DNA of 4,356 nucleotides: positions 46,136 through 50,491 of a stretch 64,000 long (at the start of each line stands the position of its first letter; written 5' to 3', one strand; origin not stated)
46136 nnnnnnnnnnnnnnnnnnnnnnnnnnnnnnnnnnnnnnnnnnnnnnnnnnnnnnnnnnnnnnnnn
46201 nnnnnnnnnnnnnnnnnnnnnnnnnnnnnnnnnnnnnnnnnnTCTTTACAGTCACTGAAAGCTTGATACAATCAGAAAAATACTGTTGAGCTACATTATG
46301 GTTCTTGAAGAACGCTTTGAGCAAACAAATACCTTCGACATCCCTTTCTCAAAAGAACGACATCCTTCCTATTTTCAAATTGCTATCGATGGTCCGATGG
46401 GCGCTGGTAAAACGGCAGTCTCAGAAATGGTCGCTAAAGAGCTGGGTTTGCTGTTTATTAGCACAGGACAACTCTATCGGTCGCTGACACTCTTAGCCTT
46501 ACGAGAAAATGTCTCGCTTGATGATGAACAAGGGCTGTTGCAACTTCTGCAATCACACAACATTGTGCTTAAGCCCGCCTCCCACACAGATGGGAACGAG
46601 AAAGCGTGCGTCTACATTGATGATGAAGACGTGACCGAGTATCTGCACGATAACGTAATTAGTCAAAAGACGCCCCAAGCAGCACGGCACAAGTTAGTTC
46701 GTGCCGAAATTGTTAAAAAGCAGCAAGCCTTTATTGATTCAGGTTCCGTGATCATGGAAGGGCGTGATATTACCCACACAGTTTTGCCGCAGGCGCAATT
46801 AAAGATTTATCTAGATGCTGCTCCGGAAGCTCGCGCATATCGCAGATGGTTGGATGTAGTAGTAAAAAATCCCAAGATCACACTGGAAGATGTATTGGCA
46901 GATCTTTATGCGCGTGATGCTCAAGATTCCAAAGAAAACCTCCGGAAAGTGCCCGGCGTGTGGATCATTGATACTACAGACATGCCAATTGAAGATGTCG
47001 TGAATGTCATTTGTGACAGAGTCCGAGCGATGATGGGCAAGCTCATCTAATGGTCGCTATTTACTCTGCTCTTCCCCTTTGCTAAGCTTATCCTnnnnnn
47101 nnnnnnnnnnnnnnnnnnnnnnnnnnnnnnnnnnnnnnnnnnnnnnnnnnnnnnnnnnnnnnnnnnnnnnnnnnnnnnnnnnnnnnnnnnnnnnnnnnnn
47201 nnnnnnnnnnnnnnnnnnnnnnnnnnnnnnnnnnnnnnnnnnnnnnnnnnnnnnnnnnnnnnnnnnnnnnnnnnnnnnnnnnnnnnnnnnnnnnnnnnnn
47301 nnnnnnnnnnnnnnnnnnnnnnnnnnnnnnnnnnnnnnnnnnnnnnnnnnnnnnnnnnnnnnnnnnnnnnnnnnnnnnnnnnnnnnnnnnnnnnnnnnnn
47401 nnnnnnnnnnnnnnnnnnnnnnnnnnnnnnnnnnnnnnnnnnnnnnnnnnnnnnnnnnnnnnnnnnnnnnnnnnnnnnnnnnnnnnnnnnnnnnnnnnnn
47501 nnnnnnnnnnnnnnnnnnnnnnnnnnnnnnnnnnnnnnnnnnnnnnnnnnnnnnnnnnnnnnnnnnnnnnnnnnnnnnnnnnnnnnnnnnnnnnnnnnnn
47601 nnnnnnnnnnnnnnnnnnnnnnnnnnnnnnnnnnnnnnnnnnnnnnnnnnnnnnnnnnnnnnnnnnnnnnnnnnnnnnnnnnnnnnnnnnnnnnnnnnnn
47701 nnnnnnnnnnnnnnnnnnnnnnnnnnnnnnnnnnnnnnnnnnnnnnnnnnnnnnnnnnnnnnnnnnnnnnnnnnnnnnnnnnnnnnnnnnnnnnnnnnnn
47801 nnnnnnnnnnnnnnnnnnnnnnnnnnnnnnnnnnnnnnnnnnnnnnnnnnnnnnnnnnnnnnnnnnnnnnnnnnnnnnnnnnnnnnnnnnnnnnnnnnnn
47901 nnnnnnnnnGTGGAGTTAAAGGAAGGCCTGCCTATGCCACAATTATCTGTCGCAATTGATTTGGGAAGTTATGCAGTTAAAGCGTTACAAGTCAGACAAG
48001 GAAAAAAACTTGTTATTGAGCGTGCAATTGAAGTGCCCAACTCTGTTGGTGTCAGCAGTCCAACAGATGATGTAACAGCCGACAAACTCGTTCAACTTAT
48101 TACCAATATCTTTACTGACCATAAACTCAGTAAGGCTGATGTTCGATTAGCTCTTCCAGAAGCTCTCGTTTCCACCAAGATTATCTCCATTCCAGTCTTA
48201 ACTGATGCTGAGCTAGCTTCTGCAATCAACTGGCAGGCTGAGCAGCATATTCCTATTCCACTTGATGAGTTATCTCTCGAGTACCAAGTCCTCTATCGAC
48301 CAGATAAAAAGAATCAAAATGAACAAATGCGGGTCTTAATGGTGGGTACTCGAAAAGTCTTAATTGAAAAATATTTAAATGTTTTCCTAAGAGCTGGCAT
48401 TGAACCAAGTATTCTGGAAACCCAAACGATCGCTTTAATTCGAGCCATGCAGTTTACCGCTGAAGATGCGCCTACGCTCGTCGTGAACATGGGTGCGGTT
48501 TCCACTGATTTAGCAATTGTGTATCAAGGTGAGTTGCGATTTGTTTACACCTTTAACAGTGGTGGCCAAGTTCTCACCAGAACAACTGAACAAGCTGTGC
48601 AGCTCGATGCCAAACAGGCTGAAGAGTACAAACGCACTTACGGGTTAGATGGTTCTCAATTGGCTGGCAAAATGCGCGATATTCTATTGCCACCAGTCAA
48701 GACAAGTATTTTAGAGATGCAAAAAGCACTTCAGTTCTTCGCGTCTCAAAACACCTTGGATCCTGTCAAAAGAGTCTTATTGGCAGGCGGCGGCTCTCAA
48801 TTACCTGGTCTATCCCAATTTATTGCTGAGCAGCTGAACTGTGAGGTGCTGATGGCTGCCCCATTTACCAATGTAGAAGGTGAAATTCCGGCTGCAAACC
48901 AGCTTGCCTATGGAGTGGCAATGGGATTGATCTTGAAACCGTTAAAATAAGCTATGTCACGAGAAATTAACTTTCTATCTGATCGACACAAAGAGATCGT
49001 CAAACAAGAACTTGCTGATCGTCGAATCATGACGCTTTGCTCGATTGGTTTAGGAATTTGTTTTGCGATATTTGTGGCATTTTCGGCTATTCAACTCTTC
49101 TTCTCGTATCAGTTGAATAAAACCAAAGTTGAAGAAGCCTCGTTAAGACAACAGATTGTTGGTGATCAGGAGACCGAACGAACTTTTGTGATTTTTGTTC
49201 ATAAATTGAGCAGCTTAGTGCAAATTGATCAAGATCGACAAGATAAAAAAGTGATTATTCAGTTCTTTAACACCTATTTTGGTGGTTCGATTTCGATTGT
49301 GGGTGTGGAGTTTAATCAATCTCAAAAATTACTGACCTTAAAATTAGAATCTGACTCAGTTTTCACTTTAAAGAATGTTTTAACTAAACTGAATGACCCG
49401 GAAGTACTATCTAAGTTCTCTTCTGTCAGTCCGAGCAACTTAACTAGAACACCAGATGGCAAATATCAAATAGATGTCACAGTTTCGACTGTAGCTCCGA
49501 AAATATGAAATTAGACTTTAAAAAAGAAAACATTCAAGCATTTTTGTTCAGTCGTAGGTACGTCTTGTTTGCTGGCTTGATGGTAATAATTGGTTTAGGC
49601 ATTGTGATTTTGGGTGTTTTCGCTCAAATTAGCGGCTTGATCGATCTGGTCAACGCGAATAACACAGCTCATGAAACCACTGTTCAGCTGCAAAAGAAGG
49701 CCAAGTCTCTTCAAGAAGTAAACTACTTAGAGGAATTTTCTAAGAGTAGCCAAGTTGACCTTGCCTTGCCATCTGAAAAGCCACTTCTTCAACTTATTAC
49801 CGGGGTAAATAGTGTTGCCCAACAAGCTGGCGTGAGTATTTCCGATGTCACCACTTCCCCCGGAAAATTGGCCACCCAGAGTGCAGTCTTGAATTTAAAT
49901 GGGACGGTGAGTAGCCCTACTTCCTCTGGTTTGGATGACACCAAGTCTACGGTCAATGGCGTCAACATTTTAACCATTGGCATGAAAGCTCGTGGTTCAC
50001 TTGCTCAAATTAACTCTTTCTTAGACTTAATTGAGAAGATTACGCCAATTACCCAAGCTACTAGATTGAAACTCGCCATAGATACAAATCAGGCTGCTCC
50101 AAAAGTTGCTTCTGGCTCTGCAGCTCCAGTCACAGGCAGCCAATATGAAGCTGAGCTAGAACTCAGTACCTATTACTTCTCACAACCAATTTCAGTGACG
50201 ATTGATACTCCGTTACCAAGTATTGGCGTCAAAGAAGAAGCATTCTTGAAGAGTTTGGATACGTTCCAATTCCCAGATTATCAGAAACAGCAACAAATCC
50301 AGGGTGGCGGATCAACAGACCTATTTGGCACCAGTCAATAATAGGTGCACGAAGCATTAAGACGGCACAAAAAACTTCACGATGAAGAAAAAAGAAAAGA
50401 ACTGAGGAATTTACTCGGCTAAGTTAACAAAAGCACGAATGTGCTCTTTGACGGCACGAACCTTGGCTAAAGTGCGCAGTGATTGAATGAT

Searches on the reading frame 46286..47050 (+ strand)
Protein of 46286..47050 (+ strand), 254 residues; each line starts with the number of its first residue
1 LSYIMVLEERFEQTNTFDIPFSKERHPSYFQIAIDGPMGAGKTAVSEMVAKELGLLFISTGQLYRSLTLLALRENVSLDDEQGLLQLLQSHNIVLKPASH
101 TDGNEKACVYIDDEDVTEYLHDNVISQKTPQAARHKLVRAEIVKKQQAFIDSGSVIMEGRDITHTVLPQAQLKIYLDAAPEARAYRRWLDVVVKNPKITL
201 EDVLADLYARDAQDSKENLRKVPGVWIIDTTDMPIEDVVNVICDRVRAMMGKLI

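Call 49: search_protein_families(library=pfam, proteins=[window:46286-47050:+], max_evalue=1)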
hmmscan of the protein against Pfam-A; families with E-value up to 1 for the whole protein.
window:46286-47050:+ (254 aa): 15 families
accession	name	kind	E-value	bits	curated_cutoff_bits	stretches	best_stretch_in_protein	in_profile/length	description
PF02224.24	Cytidylate_kin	-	4.3e-55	187.1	26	1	32-246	1-209/211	Cytidylate kinase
PF13238.12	AAA_18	-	2.7e-05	25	29.4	1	32-186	1-107/128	AAA domain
PF13207.12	AAA_17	-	3e-05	24.8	27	1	36-67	2-33/136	AAA domain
PF13189.12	Cytidylate_kin2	-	0.0011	19.6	28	1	32-183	2-124/176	Cytidylate kinase-like family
PF01202.28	SKI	-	0.0011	19.5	22.1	1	38-68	1-31/159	Shikimate kinase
PF02367.23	TsaE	-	0.0055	17.1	26.6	1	30-55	23-47/128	Threonylcarbamoyl adenosine biosynthesis protein TsaE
PF05496.18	RuvB_N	-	0.0066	16.7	27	1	19-75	23-81/159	Holliday junction DNA helicase RuvB P-loop domain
PF01712.25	dNK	-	0.027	14.7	27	1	32-55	1-24/203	Deoxynucleoside kinase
PF00004.35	AAA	-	0.034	15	21.2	1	36-59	5-28/131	ATPase family associated with various cellular activities (AAA)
PF00406.28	ADK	-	0.04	14.5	26.8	1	36-66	3-33/151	Adenylate kinase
PF08439.15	Peptidase_M3_N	-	0.074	13.7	25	1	167-202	5-40/70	Oligopeptidase F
PF18775.7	APOBEC4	-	0.083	13.5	27.2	1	192-243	21-71/74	APOBEC4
PF16790.10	Phage_clamp_A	-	0.093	13.6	27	1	119-215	12-109/144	Bacteriophage clamp loader A subunit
PF13554.12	Phage_tail_terminator_5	-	0.16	12.6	27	1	14-75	46-106/127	Phage tail terminator protein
PF13671.12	AAA_33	-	0.19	12.4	27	1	35-68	5-38/143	AAA domain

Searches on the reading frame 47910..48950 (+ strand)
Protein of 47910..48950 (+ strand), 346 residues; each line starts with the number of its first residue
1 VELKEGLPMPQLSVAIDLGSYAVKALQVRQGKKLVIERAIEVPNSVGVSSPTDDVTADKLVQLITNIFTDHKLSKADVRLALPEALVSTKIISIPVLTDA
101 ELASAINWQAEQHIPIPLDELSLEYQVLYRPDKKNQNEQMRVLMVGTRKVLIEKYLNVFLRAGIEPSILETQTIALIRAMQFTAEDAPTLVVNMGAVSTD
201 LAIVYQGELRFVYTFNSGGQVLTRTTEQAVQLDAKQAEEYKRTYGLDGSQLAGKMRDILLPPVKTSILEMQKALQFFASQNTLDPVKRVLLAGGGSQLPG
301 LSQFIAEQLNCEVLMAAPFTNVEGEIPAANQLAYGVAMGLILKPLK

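Call 49: search_protein_families(library=pfam, proteins=[window:47910-48950:+], max_evalue=1)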
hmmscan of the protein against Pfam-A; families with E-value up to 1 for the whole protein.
window:47910-48950:+ (346 aa): 9 families
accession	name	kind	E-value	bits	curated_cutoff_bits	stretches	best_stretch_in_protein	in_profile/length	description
PF11104.14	PilM_2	-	4.5e-46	157.8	27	1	16-342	2-337/340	Type IV pilus assembly protein PilM;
PF14450.12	FtsA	-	6.6e-12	46.3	31.8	1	191-319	2-113/127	Cell division protein FtsA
PF06723.19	MreB_Mbl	-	3.6e-05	23.2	27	1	255-317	242-305/327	MreB/Mbl protein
PF08841.16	DDR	-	0.0002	21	24.6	1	178-243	124-190/328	Diol dehydratase reactivase ATPase-like domain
PF25216.1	Volactin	-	0.0037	17.2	35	1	190-310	169-292/321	Volactin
PF02782.22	FGGY_C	-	0.013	15.7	27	1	282-318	146-182/198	FGGY family of carbohydrate kinases, C-terminal domain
PF01968.24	Hydantoinase_A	-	0.013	15.2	22.9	0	174-218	66-111/291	Hydantoinase/oxoprolinase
PF02541.22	Ppx-GppA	-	0.029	14.2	27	1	170-242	96-167/285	Ppx/GppA phosphatase family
PF09665.15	RE_Alw26IDE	-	0.34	10.5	23.1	1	50-115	111-174/507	Type II restriction endonuclease (RE_Alw26IDE)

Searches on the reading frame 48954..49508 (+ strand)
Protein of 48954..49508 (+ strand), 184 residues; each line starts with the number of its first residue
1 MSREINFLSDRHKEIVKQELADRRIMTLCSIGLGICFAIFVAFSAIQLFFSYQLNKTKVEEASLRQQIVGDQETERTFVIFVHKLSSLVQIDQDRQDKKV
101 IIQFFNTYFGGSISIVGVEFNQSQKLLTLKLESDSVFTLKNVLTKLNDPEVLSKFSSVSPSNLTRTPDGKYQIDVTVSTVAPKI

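Call 49: search_protein_families(library=pfam, proteins=[window:48954-49508:+], max_evalue=1)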
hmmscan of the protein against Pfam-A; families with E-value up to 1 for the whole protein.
window:48954-49508:+ (184 aa): 2 families
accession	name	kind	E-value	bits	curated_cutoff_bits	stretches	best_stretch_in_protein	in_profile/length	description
PF07265.16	TAP35_44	-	0.049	14.1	25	1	33-109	10-71/119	Tapetum specific protein TAP35/TAP44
PF20620.4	DUF6805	-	0.079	13.7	27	1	48-102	43-97/133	Family of unknown function (DUF6805)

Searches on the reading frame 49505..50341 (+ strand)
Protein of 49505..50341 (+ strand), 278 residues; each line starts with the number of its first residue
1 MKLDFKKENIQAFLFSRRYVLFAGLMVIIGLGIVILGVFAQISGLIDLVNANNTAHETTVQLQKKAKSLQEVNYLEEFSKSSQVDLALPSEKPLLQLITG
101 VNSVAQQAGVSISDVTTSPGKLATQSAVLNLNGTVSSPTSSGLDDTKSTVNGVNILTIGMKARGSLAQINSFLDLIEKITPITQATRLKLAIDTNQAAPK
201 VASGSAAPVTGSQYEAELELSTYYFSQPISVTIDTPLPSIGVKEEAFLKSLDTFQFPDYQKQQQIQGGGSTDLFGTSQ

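Call 49: search_protein_families(library=pfam, proteins=[window:49505-50341:+], max_evalue=1)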
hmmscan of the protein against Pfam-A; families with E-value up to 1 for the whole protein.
window:49505-50341:+ (278 aa): 4 families
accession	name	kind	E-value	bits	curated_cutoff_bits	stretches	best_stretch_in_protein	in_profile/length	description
PF04350.18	PilO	-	0.035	14.7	22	1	56-119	12-77/145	Pilus assembly protein, PilO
PF08817.16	YukD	-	0.17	13.1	27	1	81-117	10-44/76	WXG100 protein secretion system (Wss), protein YukD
PF25655.1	Phi6_P8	-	0.17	12.4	27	0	101-171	5-73/143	Phi6 bacteriophage P8 capsid protein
PF11239.13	DUF3040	-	0.2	12.4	24.7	1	16-46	41-73/84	Protein of unknown function (DUF3040)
